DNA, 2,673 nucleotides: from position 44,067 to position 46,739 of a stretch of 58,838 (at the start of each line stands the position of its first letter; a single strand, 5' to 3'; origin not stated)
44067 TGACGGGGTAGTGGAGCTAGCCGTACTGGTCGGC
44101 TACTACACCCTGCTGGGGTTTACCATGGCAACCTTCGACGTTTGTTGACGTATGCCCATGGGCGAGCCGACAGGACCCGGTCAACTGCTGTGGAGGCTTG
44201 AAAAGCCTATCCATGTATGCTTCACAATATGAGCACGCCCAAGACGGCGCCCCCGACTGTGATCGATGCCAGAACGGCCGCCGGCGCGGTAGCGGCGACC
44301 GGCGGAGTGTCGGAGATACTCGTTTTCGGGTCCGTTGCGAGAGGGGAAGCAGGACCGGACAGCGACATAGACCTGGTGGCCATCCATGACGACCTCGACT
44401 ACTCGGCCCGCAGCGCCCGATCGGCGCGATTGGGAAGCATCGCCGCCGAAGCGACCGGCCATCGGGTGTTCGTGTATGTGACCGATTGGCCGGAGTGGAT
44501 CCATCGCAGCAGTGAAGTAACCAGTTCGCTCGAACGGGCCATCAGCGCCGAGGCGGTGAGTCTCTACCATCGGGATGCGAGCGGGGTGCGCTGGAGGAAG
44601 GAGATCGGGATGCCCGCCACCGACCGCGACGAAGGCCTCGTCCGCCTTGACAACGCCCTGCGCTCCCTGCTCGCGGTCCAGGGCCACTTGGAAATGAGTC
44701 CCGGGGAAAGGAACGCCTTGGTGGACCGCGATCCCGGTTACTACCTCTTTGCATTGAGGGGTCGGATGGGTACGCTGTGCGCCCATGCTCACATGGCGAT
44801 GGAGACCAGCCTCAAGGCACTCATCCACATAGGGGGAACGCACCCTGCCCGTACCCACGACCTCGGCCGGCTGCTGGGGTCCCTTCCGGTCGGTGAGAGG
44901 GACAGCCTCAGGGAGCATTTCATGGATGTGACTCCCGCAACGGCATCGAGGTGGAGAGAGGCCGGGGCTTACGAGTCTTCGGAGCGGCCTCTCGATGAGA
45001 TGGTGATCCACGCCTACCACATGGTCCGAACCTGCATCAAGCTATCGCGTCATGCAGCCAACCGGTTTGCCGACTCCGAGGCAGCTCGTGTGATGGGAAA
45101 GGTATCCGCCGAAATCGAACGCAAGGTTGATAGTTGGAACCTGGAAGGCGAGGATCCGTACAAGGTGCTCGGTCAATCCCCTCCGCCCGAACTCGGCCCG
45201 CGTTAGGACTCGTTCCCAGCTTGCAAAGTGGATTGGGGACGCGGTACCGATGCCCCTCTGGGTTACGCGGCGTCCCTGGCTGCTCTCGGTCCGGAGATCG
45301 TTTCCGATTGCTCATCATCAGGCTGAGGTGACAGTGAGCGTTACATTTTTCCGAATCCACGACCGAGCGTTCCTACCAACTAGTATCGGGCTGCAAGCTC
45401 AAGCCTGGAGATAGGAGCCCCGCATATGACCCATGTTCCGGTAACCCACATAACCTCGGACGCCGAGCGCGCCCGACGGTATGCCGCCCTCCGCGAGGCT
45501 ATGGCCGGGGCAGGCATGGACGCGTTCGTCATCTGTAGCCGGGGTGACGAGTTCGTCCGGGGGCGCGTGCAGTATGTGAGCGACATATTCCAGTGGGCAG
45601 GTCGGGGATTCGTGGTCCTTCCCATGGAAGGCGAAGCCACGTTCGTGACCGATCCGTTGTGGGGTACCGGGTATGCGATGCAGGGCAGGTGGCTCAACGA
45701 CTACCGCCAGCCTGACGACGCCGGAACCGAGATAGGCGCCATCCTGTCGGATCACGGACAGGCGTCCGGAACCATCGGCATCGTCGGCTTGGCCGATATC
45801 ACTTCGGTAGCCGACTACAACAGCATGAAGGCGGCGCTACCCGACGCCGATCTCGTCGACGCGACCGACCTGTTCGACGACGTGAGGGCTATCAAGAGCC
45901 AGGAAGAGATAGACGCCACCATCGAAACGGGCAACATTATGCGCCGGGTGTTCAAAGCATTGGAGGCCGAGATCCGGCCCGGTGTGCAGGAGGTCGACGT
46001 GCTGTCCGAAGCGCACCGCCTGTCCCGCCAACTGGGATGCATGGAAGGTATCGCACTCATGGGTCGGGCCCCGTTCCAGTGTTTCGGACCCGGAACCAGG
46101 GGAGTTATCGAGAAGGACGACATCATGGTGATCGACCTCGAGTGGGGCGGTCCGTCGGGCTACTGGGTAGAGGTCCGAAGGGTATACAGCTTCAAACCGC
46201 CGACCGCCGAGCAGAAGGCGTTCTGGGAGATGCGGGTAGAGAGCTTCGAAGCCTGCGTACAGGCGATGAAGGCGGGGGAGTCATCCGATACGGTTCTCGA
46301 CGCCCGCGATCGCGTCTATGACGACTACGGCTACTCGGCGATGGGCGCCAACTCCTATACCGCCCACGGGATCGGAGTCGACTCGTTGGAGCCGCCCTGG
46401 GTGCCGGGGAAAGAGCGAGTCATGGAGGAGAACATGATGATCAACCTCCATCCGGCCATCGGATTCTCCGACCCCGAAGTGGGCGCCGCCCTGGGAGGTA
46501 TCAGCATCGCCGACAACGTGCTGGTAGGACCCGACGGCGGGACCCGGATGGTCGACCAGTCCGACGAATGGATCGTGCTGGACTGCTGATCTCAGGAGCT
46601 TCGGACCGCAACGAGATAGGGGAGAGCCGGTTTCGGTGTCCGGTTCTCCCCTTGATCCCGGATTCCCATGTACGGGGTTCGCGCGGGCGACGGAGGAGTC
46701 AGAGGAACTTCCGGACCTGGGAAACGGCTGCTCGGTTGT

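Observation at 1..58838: Dense family of ~200-bp TA-flanked inverted-repeat elements: nine copies in one window, no transposase present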

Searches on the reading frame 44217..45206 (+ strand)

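Call 34: search_protein_families(library=pfam, proteins=[window:44217-45206:+], max_evalue=0.001)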
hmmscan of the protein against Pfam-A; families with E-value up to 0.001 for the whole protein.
window:44217-45206:+ (329 aa): 3 families
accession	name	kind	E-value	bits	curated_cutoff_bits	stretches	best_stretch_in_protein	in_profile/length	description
PF01909.29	NTP_transf_2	-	1.3e-08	35.6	21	1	28-61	11-44/93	Nucleotidyltransferase domain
PF05168.19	HEPN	-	1e-06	29.3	22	1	181-235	21-77/117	HEPN domain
PF18765.7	Polbeta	-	1.3e-05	25.8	26.9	1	31-60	13-42/93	Polymerase beta, Nucleotidyltransferase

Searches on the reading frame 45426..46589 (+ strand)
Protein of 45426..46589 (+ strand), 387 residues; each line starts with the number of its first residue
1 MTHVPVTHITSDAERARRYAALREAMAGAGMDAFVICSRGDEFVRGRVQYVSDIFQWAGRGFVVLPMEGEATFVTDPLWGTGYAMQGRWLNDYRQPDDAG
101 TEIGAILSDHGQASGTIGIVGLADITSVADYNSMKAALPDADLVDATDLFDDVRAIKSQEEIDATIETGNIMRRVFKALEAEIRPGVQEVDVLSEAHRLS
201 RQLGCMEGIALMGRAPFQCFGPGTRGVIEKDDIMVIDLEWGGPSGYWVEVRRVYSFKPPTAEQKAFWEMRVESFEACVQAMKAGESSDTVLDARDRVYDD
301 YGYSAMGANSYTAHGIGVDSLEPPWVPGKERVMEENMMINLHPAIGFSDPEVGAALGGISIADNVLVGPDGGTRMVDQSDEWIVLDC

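Call 34: search_protein_families(library=pfam, proteins=[window:45426-46589:+], max_evalue=0.001)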
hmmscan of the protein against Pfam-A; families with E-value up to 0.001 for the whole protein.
window:45426-46589:+ (387 aa): 2 families
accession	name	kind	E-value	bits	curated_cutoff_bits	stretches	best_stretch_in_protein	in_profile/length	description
PF00557.29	Peptidase_M24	-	1.1e-22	81.3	23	1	167-367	5-206/208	Metallopeptidase family M24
PF01321.24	Creatinase_N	-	6.2e-14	53.1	22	1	18-156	1-128/128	Creatinase/Prolidase N-terminal domain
